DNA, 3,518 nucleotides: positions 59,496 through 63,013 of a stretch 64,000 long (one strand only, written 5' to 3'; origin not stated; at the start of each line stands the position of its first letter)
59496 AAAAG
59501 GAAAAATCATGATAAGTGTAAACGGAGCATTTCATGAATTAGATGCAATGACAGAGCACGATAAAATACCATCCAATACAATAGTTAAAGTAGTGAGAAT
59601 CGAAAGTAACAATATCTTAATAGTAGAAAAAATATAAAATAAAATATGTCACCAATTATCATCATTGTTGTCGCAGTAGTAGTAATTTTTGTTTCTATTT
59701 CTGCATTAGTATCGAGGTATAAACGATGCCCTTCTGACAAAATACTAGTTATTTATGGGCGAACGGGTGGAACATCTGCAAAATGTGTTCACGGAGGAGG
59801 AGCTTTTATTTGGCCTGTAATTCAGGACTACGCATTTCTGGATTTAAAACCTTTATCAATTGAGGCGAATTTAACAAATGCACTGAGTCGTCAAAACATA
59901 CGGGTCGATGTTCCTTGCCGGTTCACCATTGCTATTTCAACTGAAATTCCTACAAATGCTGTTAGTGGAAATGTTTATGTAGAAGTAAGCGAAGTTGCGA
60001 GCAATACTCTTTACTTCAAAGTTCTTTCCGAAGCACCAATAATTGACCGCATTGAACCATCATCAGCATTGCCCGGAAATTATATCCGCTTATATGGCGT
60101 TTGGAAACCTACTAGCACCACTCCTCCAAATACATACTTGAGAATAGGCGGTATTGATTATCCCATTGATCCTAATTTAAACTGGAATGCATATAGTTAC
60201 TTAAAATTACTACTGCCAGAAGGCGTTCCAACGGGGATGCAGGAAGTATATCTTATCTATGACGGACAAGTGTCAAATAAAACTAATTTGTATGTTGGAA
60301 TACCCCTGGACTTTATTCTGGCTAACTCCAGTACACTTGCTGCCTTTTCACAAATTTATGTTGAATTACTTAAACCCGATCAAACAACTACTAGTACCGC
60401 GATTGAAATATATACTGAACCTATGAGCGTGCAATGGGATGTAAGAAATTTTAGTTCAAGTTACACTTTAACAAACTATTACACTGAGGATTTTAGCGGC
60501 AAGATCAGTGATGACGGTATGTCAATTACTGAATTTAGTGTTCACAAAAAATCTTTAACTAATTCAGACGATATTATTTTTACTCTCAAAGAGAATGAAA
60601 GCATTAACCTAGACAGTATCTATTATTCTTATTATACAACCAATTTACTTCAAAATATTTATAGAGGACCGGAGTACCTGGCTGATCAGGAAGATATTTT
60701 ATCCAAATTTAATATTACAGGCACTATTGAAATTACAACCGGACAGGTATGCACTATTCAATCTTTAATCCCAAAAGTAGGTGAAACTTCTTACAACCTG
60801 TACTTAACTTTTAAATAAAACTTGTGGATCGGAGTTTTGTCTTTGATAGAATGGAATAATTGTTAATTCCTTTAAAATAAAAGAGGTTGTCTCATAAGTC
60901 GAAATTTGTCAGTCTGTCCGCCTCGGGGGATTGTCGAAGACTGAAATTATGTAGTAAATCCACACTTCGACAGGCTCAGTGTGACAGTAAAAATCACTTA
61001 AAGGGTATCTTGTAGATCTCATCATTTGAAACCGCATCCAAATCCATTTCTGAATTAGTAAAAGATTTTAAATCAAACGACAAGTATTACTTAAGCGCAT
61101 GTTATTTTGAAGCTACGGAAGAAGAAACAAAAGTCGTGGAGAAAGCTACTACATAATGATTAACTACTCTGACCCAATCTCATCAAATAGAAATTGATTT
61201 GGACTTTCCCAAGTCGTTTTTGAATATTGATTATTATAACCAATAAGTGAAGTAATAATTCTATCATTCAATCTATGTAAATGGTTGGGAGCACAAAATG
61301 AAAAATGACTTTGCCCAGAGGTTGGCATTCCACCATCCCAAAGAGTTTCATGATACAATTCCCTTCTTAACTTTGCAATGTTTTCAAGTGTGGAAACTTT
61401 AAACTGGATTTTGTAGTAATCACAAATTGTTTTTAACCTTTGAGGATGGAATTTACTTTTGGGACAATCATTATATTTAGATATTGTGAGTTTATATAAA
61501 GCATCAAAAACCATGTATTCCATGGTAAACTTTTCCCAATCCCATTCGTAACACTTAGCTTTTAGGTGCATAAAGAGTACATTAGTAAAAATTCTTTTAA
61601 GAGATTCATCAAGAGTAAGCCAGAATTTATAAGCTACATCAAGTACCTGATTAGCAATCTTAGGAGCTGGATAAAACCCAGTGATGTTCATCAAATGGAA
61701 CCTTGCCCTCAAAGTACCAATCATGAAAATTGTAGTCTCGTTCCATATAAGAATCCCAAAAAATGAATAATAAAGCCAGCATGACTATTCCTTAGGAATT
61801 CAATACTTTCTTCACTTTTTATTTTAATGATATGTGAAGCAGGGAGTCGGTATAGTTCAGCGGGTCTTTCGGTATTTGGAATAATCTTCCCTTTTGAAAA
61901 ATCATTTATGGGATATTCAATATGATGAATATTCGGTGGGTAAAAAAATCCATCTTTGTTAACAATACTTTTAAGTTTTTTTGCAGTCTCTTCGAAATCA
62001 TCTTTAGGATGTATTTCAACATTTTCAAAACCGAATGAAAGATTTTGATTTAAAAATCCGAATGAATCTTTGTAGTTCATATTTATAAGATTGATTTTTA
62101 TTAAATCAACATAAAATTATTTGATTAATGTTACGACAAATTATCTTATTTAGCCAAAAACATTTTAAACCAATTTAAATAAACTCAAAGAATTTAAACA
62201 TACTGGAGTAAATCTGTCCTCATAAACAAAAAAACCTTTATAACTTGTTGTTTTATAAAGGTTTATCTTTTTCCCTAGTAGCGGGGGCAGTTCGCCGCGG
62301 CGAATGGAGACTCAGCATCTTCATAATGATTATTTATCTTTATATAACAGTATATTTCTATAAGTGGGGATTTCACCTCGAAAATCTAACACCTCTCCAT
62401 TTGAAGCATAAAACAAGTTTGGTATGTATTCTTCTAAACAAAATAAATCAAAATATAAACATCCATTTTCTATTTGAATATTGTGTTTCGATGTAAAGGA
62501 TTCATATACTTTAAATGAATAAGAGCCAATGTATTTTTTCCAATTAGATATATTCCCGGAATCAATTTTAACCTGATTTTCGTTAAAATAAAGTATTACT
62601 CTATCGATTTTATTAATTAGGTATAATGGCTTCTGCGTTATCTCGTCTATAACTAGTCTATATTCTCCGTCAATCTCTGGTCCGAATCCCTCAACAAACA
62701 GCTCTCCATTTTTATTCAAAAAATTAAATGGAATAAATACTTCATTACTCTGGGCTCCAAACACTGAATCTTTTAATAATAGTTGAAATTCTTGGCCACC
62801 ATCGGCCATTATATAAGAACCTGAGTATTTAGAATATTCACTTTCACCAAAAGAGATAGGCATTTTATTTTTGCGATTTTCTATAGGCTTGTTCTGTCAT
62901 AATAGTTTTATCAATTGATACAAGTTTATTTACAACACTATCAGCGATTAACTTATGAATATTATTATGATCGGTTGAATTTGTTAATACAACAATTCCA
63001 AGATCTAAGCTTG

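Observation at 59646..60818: A flotillin N-terminus fused to an unrelated domain marks a composition break at ~59.95 kb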

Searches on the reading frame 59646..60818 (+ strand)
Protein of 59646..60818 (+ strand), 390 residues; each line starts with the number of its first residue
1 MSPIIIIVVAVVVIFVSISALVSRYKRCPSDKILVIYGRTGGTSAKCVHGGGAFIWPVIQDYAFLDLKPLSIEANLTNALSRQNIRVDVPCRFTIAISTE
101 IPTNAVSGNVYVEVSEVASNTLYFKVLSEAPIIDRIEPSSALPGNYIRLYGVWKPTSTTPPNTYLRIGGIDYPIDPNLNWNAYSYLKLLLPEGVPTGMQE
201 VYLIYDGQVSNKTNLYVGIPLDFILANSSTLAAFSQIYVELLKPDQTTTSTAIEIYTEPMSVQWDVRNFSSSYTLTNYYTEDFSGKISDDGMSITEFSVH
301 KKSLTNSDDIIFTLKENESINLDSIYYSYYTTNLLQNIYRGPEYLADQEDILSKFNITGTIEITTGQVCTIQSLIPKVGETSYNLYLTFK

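Call 3: search_protein_families(library=pfam, proteins=[window:59646-60818:+], max_evalue=1)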
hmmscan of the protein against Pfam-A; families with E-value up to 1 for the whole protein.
window:59646-60818:+ (390 aa): 2 families
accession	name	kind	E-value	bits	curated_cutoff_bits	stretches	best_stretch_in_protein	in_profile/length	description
PF01145.31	Band_7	-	5.6e-06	27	23.6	1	30-99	5-71/176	SPFH domain / Band 7 family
PF25458.1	INTS4_C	-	0.023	15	27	1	213-250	17-51/129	Integrator subunit 4 family C-terminal Ig-like domain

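Call 5: find_homologous_proteins(query=window:59646-60818:+, max_evalue=0.001)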
Query window:59646-60818:+ (390 aa): 7852 proteins with E <= 0.001 among 8000 candidates; the best 120 are listed.
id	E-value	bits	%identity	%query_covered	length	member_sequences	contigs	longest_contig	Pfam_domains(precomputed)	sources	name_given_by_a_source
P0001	7.1e-255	863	100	100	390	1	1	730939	PF01145.32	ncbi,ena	-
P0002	1.0e-125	438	68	75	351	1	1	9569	PF01833.31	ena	-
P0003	8.6e-73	264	78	38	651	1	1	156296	PF01833.31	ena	-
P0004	3.9e-54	203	96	26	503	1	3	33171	PF01145.32,PF15975.11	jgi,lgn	jgi:flotillin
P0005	4.1e-54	202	98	26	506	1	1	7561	PF01145.32,PF15975.11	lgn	-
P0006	8.6e-54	201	97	26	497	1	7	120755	PF01145.32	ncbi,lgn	-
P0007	9.3e-54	201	97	26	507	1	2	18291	PF01145.32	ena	-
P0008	9.7e-54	201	97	26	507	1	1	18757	PF01145.32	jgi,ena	-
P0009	1.2e-53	201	77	32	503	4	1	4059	PF01145.32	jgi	jgi:flotillin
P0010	1.5e-53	201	78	32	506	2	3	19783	PF01145.32,PF15975.11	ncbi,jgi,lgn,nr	ncbi:MAG: SPFH domain-containing protein [Paludibacter sp.]|jgi:flotillin|nr:SPFH domain-containing 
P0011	1.5e-53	201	78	32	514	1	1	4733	PF01145.32,PF15975.11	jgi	jgi:flotillin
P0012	1.5e-53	201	78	32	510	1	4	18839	PF01145.32,PF15975.11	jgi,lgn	-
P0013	1.5e-53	201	91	26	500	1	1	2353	PF01145.32,PF15975.11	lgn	-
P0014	1.6e-53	200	95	26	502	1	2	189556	PF01145.32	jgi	jgi:flotillin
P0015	1.7e-53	200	96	26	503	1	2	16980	PF01145.32,PF15975.11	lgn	-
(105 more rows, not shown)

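Call 6: find_encoding_contigs(protein=window:59646-60818:+, flank=10000, max_places=6)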
Protein window:59646-60818:+ (390 aa): no gene with exactly this product is on record in the collection.

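Call 8: find_encoding_contigs(protein=P0002, flank=10000, max_places=4)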
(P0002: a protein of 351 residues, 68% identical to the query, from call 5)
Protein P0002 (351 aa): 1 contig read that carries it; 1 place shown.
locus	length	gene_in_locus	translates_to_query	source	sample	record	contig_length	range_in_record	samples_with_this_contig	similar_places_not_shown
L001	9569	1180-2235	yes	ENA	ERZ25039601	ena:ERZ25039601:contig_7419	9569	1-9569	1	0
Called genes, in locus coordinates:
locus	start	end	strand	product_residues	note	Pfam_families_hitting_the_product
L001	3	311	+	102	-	?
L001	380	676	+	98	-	-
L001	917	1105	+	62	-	PF01833:TIG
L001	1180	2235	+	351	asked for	PF01833:TIG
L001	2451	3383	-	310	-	PF00561:Abhydrolase_1, PF12697:Abhydrolase_6 (weak)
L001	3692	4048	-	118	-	PF09458:H_lectin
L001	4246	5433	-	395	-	PF17785:PUA_3, PF10672:Methyltrans_SAM, PF03602:Cons_hypoth95, PF05175:MTS (weak), PF09445:Methyltransf_15 (faint), PF13847:Methyltransf_31 (weak)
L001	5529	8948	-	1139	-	-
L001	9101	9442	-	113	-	-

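Call 9: find_encoding_contigs(protein=P0003, flank=10000, max_places=4)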
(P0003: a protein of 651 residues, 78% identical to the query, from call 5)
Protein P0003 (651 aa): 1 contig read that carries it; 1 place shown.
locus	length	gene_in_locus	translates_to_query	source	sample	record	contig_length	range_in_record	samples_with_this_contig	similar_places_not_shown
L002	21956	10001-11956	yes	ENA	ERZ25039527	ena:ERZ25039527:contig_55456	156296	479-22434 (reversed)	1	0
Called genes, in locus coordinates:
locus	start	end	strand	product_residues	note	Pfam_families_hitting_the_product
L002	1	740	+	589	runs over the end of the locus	PF13231:PMT_2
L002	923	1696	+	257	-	-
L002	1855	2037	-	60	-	-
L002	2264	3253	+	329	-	PF01040:UbiA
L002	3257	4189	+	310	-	PF00781:DAGK_cat, PF19279:YegS_C (weak)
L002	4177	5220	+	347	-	PF00586:AIRS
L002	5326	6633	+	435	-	PF00155:Aminotran_1_2, PF00266:Aminotran_5 (weak), PF01041:DegT_DnrJ_EryC1 (weak), PF01053:Cys_Met_Meta_PP, PF01212:Beta_elim_lyase (weak)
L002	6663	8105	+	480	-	PF04055:Radical_SAM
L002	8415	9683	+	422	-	PF00155:Aminotran_1_2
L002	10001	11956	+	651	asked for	PF01833:TIG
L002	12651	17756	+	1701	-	PF00324:AA_permease, PF03522:SLC12 (faint)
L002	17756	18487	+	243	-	PF00924:MS_channel_2nd (weak)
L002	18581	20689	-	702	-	-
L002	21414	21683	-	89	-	-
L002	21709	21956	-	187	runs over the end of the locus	PF01558:POR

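Call 16: list_cluster_members(proteins=[P0001, P0002, P0003])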
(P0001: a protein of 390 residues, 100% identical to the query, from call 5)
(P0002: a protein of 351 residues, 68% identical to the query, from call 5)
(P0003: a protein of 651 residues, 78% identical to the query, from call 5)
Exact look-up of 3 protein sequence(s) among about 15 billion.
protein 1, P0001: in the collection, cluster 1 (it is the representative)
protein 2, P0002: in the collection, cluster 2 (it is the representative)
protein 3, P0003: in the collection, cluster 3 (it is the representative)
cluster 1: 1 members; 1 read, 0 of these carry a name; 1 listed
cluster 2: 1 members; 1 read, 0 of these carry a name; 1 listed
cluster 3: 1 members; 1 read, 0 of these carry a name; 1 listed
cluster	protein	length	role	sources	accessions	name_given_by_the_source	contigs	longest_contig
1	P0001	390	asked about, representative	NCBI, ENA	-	-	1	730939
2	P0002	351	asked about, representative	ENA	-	-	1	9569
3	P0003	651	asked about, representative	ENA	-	-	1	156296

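Call 17: find_encoding_contigs(protein=P0005, flank=10000, max_places=3)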
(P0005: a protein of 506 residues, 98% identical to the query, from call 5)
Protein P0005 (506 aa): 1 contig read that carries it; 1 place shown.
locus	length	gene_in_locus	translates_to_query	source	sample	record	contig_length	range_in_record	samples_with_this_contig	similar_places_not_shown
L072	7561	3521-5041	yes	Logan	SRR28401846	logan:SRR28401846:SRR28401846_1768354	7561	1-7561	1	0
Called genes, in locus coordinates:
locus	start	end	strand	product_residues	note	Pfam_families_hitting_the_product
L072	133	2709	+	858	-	PF04231:Endonuclease_1, PF18962:Por_Secre_tail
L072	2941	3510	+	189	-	-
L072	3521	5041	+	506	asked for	PF01145:Band_7, PF15975:Flot (weak)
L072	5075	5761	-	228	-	-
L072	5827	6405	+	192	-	PF00265:TK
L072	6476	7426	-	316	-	PF01370:Epimerase, PF04321:RmlD_sub_bind, PF16363:GDP_Man_Dehyd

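Call 42: search_protein_families(library=pfam, proteins=[P0003, P0002], max_evalue=10)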
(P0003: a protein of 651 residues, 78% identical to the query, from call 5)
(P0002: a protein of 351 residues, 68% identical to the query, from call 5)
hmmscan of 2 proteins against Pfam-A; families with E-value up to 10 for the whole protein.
P0003 (651 aa): 1 family
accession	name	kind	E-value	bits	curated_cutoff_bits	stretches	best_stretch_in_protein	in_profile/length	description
PF01833.30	TIG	-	3.3e-21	75.5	20.9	2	367-443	2-83/84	IPT/TIG domain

P0002 (351 aa): 1 family
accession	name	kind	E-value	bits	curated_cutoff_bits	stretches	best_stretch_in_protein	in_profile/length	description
PF01833.30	TIG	-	5.6e-12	45.9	20.9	2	8-78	1-71/84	IPT/TIG domain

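Call 71: search_protein_families(library=ncbifam, proteins=[window:59646-60818:+], max_evalue=0.01)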
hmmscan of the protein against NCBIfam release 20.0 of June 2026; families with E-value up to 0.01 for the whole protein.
window:59646-60818:+ (390 aa): 1 family
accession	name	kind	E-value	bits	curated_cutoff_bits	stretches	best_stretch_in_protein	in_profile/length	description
NF058507.1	FlotScfldFlot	equivalog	4.6e-08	32.5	700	1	5-107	1-113/477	flotillin lipid rafts scaffold protein FloT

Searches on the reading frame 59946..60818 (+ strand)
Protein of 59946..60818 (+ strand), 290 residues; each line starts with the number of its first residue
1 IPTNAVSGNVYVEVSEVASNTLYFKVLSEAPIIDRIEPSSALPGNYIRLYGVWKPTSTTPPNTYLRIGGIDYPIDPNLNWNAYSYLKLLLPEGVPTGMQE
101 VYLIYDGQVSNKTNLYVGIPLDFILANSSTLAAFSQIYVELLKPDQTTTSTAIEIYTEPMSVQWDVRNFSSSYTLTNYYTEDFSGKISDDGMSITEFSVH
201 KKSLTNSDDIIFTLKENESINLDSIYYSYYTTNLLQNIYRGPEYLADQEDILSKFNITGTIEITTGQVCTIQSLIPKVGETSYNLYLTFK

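Call 42: search_protein_families(library=pfam, proteins=[window:59946-60818:+], max_evalue=10)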
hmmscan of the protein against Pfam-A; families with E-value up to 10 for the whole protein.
window:59946-60818:+ (290 aa): 1 family
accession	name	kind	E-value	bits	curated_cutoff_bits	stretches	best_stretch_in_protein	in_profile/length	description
PF04681.18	Bys1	-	1.6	9.2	24.3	0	126-175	34-83/145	Blastomyces yeast-phase-specific protein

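Call 52: search_protein_representatives(protein=window:59946-60818:+)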
Query: 290 residues. Proteins with E-value up to 0.001 (for the whole library): 95; up to 1e-10: 29; up to 1e-30: 6. The best 95 are listed.
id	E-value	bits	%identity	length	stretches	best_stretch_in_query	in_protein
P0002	8.4e-126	435.6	70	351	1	1-290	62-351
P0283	2.6e-109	381.5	59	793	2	1-290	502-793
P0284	3.7e-76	272.8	63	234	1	70-278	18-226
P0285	8.4e-69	248.7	65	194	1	98-289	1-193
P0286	1.4e-49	185.7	42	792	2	1-268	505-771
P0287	6.2e-31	124.5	32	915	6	1-144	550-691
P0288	1.4e-30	123.2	40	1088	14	1-52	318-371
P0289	5.7e-28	114.7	34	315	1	19-273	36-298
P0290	2.0e-20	90.0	33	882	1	32-285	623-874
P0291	2.2e-19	86.5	37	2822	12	1-127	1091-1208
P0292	7.2e-19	84.9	36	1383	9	1-52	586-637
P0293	1.6e-17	80.4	33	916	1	1-199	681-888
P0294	5.4e-16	75.5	37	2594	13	1-53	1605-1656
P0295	6.1e-15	72.0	28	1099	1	30-273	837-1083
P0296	8.3e-15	71.6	40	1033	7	1-51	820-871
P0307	1.1e-11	61.4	27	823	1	1-280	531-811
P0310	4.4e-11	59.3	25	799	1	18-275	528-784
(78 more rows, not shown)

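Call 53: search_protein_families(library=pfam, proteins=[P0283, P0286, P0307, P0310, P0290], max_evalue=0.01)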
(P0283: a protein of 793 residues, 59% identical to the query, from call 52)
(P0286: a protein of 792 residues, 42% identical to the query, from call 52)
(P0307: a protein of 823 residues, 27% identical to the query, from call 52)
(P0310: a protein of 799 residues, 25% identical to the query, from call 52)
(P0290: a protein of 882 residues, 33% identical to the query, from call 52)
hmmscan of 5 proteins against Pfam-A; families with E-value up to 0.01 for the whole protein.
P0283 (793 aa): 1 family
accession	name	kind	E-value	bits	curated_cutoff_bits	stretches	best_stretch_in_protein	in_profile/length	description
PF01833.30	TIG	-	1.3e-20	73.6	20.9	2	369-445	3-84/84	IPT/TIG domain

P0286 (792 aa): 2 families
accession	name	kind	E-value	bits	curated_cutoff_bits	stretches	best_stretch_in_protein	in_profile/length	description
PF01833.30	TIG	-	2.8e-24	85.4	20.9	2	372-448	3-84/84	IPT/TIG domain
PF20144.5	TIG_SUH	-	0.0021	18.6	24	0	464-508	15-55/94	TIG domain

P0307 (823 aa): 1 family
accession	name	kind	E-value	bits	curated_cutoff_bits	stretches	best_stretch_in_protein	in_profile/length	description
PF01833.30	TIG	-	7.9e-18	64.7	20.9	2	395-460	1-67/84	IPT/TIG domain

P0310 (799 aa): 1 family
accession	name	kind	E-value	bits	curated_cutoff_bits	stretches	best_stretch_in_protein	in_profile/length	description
PF01833.30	TIG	-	1.5e-18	67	20.9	2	373-447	3-82/84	IPT/TIG domain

P0290 (882 aa): 2 families
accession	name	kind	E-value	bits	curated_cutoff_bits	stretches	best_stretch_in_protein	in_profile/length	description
PF00801.26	PKD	-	3.1e-08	33.9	23.5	1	534-601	3-67/80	PKD domain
PF18911.6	PKD_4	-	8.3e-06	26.2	27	1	547-602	19-71/85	PKD domain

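Call 71: search_protein_families(library=ncbifam, proteins=[P0283], max_evalue=0.01)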
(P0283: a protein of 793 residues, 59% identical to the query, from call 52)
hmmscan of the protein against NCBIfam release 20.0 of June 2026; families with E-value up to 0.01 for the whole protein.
P0283 (793 aa): 3 families
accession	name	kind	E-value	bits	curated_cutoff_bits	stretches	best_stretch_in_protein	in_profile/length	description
NF047769.1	LIC10067_lipo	equivalog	1.1e-12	47.7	200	2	379-435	58-114/239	LIC10067 family putative lipoprotein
NF058597.1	CoaZ_rpt_PGGG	domain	3.4e-10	39.8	30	2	369-444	5-87/88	choice-of-anchor Z repeating domain-containing protein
TIGR03437.1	Soli_cterm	paralog_domain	7e-08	32.5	29.05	0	392-441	39-90/225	Solibacter uncharacterized C-terminal domain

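Call 72: search_protein_families(library=padloc, proteins=[P0283], max_evalue=0.01)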
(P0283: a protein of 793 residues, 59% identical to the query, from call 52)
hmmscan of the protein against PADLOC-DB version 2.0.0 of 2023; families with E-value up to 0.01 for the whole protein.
P0283 (793 aa): 0 families

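Call 76: predict_structure(alignment_id=A4)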
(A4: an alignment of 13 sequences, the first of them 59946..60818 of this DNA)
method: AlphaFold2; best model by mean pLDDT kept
length: 290 residues; sequences in the alignment: 13
mean_pLDDT: 88.3   pTM: 0.80
mean pLDDT of the five models: 88.3, 87.6, 86.6, 86.4, 85.7
residues with pLDDT >= 90: 182; 70-90: 80; 50-70: 23; < 50: 5
segments of 3 or more residues with pLDDT < 50: 233-235
pLDDT, mean of each block of 10 residues (from residue 1): 61 77 68 88 90 87 93 89 81 93 92 93 90 95 96 93 97 95 97 97 95 98 86 55 93 97 92 88 85
secondary structure, 60 per line:
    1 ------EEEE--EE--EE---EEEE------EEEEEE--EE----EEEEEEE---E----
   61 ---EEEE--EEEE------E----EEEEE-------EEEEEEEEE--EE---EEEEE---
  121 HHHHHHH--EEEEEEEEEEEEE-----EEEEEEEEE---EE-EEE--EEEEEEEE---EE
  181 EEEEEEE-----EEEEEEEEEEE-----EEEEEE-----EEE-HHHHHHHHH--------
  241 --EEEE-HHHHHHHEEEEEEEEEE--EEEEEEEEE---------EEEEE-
elements in order: E7-10 E22-25 E32-37 E46-52 E64-67 E70-73 E85-89 E97-105 E113-117 H121-127 E130-142 E148-156 E163-165 E168-175 E179-187 E193-203 E209-214 E220-222 H224-232 E243-246 H248-254 E255-264 E267-275 E285-289

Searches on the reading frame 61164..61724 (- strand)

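Call 3: search_protein_families(library=pfam, proteins=[window:61164-61724:-], max_evalue=1)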
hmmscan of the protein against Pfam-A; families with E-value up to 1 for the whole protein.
window:61164-61724:- (186 aa): 1 family
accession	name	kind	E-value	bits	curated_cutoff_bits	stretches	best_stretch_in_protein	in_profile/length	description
PF16017.11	BTB_3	-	0.096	13.1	22.3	1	70-114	55-98/106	BTB/POZ domain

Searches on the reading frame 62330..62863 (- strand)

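Call 3: search_protein_families(library=pfam, proteins=[window:62330-62863:-], max_evalue=1)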
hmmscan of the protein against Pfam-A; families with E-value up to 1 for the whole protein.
window:62330-62863:- (177 aa): 1 family
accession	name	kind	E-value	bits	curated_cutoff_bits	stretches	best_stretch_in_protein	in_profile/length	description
PF14263.11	DUF4354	-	0.22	11.8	25.5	1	86-136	24-70/123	Domain of unknown function (DUF4354)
